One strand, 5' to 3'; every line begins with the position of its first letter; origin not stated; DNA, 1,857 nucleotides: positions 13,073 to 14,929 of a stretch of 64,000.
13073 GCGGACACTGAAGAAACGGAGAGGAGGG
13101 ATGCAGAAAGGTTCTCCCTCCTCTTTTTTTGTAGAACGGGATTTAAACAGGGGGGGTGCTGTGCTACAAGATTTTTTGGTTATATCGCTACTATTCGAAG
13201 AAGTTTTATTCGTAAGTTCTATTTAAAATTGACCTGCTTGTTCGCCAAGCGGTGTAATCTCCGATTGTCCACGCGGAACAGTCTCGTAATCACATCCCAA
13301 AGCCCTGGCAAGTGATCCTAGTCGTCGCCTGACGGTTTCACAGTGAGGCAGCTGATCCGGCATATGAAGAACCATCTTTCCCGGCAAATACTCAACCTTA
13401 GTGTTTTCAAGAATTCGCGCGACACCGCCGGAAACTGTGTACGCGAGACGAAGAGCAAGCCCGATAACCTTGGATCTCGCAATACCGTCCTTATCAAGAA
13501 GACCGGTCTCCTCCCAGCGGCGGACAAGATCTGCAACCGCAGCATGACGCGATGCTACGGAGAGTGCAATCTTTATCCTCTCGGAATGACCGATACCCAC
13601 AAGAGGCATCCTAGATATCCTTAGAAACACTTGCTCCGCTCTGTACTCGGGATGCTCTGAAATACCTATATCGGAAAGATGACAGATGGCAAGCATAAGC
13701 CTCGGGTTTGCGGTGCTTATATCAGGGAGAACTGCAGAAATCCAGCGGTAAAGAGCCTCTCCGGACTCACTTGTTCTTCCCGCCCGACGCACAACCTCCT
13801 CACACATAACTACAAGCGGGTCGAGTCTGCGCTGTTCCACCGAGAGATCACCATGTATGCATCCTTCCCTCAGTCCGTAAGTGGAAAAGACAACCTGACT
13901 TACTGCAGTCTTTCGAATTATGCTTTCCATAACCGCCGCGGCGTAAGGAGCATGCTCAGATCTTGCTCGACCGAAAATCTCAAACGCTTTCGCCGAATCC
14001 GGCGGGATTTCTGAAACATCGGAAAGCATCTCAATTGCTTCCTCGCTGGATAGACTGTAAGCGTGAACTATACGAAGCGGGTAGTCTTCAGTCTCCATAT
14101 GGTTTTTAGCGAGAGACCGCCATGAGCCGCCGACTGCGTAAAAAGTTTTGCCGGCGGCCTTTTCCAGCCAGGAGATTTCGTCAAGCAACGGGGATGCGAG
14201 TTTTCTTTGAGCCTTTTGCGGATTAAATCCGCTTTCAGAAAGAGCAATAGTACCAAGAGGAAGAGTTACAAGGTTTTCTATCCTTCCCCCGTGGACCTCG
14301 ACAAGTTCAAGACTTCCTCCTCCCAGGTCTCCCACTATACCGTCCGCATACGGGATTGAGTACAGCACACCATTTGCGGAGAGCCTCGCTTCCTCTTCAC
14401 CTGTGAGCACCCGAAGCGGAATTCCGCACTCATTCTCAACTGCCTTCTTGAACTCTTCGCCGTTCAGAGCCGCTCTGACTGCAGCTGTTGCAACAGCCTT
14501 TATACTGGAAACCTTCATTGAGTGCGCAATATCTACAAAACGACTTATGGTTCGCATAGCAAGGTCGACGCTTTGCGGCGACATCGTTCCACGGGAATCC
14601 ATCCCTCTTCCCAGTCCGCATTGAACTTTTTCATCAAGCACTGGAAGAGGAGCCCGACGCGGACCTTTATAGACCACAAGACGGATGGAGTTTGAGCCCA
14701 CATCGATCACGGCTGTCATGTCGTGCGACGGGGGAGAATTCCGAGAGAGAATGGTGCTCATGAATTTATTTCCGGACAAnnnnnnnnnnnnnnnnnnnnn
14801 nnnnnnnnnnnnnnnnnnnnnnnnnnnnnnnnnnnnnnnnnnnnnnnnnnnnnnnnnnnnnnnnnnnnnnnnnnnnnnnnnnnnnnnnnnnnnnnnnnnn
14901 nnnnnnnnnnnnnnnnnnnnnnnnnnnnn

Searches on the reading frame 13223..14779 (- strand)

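Call 56: search_protein_families(library=pfam, proteins=[window:13223-14779:-], max_evalue=0.0001)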
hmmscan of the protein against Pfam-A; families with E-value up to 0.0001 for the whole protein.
window:13223-14779:- (518 aa): 2 families
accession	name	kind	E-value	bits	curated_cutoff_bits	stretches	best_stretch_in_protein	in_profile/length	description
PF02541.22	Ppx-GppA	-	2e-44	152.6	27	1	44-312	10-282/285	Ppx/GppA phosphatase family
PF21697.3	Ppx_C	-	1.7e-11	45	27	1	356-476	39-160/187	Exopolyphosphatase, C-terminal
